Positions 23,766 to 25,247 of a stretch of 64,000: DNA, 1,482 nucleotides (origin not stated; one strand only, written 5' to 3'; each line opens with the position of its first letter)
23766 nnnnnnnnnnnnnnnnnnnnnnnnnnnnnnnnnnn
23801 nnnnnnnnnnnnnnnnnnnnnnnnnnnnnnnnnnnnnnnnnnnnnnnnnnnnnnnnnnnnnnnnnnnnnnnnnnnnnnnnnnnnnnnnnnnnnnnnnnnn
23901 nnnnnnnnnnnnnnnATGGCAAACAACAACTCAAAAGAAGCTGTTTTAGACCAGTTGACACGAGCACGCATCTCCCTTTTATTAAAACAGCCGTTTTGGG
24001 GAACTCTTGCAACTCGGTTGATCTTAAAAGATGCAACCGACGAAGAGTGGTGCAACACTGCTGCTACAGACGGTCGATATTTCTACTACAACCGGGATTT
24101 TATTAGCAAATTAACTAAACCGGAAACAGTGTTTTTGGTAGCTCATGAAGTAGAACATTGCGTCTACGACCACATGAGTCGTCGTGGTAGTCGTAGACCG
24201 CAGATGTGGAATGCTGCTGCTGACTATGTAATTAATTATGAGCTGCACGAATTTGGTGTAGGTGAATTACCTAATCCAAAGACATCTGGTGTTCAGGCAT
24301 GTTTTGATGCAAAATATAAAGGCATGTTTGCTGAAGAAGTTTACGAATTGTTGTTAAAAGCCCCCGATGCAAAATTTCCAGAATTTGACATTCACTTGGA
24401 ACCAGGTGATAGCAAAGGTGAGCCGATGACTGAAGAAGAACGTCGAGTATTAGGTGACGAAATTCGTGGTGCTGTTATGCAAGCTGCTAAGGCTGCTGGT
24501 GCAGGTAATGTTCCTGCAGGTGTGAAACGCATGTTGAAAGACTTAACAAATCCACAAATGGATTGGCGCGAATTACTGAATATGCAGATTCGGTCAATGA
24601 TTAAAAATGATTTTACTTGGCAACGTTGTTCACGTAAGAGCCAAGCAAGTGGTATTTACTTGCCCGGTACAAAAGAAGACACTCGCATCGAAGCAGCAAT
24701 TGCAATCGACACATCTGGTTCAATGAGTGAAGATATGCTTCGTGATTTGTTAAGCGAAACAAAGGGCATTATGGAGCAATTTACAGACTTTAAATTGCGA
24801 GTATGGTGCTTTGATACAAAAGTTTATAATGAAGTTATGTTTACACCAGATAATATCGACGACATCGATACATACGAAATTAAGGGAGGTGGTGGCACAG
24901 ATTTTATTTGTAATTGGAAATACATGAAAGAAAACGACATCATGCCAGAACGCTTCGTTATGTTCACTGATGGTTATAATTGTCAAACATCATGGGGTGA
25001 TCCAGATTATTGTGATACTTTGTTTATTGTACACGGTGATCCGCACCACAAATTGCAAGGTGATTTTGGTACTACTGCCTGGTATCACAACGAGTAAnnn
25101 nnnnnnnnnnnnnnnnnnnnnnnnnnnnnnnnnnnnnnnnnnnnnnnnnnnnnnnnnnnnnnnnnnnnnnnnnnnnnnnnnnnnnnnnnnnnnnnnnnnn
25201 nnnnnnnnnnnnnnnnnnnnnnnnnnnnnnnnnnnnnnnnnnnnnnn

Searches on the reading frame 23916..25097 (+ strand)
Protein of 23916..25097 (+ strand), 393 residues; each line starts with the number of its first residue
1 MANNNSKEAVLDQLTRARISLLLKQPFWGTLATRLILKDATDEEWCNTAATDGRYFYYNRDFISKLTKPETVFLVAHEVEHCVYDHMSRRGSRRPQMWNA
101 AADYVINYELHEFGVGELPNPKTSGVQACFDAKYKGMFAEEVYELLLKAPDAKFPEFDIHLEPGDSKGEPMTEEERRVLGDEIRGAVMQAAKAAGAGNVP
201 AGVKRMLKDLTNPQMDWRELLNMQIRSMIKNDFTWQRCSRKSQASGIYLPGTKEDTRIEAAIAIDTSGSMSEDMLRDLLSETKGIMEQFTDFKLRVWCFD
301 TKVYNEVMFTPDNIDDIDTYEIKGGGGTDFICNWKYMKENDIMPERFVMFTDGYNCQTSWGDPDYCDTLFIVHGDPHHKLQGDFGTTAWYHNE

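Call 9: search_protein_families(library=pfam, proteins=[window:23916-25097:+])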
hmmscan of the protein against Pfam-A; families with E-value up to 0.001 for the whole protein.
window:23916-25097:+ (393 aa): 2 families
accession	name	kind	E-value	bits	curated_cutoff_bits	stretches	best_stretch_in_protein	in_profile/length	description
PF13203.12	DUF2201_N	-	1e-39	137.2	23.2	2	13-146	5-134/271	Putative metallopeptidase domain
PF09967.15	DUF2201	-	3.1e-13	50.4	26.4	1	261-378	2-112/123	VWA-like domain (DUF2201)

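Call 38: search_dna_similar(query=window:23916-25097:+, collection=phages, mode=protein, max_evalue=0.00001, max_rows=12)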
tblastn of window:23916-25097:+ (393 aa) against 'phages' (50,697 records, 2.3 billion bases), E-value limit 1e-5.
Records with a match: 782; places in all: 782; records where one place covers at least 80% of the query: 610.
Best place of each record, by identity: <60% 782.
By first word of the organism name: Escherichia 216; Pseudomonas 112; Vibrio 96; Klebsiella 70; Salmonella 35; Erwinia 34; Pectobacterium 26; Cronobacter 17; Achromobacter 17; Campylobacter 16; and 40 more.
By host as written in the record: - 110; Escherichia coli 75; Pseudomonas aeruginosa 42; Klebsiella pneumoniae 31; Pseudomonas aeruginosa PAO1 16; Campylobacter jejuni 15; Escherichia coli K-12 14; Cronobacter sakazakii 13; and 215 more.
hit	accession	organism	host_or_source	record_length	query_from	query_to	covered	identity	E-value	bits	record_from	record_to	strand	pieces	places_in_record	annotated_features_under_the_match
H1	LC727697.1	Pseudomonas phage sp. 30-2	Pseudomonas aeruginosa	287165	6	390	98%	49.0%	1e-104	344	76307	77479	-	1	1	hydrolase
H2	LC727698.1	Pseudomonas phage sp. 30-3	Pseudomonas aeruginosa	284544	6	390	98%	49.0%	1e-104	344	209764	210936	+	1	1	hydrolase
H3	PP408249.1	Pseudomonas phage vB_Pa-PAC2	Pseudomonas aeruginosa PAO1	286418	6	390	98%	49.0%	1e-104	344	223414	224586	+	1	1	Zn-dependent hydrolase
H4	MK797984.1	Pseudomonas phage vB_PaeM_PA5oct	-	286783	6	390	98%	49.0%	1e-104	344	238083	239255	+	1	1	hypothetical protein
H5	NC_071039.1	Pseudomonas phage vB_PaeM_PA5oct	-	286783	6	390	98%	49.0%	1e-104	344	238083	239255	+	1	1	HNH endonuclease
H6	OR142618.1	Pseudomonas phage Callisto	Pseudomonas aeruginosa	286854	6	390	98%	49.0%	1e-104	344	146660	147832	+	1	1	hypothetical protein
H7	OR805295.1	Pseudomonas phage Paride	Pseudomonas aeruginosa PAO1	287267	6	390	98%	49.0%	1e-104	344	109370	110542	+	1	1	homing endonuclease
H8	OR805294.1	Pseudomonas phage Ettore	Pseudomonas aeruginosa PAO1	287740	6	390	98%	49.0%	1e-104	344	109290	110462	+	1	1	homing endonuclease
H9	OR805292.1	Pseudomonas phage Cassandra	Pseudomonas aeruginosa PAO1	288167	6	390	98%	49.0%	1e-104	344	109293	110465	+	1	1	homing endonuclease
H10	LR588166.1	Pseudomonas phage vB_PaeM_MIJ3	-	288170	6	390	98%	49.0%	1e-104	344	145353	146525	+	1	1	DNA repair ATPase: DNA repair ATPase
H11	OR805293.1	Pseudomonas phage Deifobo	Pseudomonas aeruginosa PAO1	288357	6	390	98%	49.0%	1e-104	344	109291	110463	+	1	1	homing endonuclease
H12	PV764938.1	Sinorhizobium phage Phosso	Sinohrizobium meliloti NRRL L-50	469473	8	391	98%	44.0%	4e-96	320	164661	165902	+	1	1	hypothetical protein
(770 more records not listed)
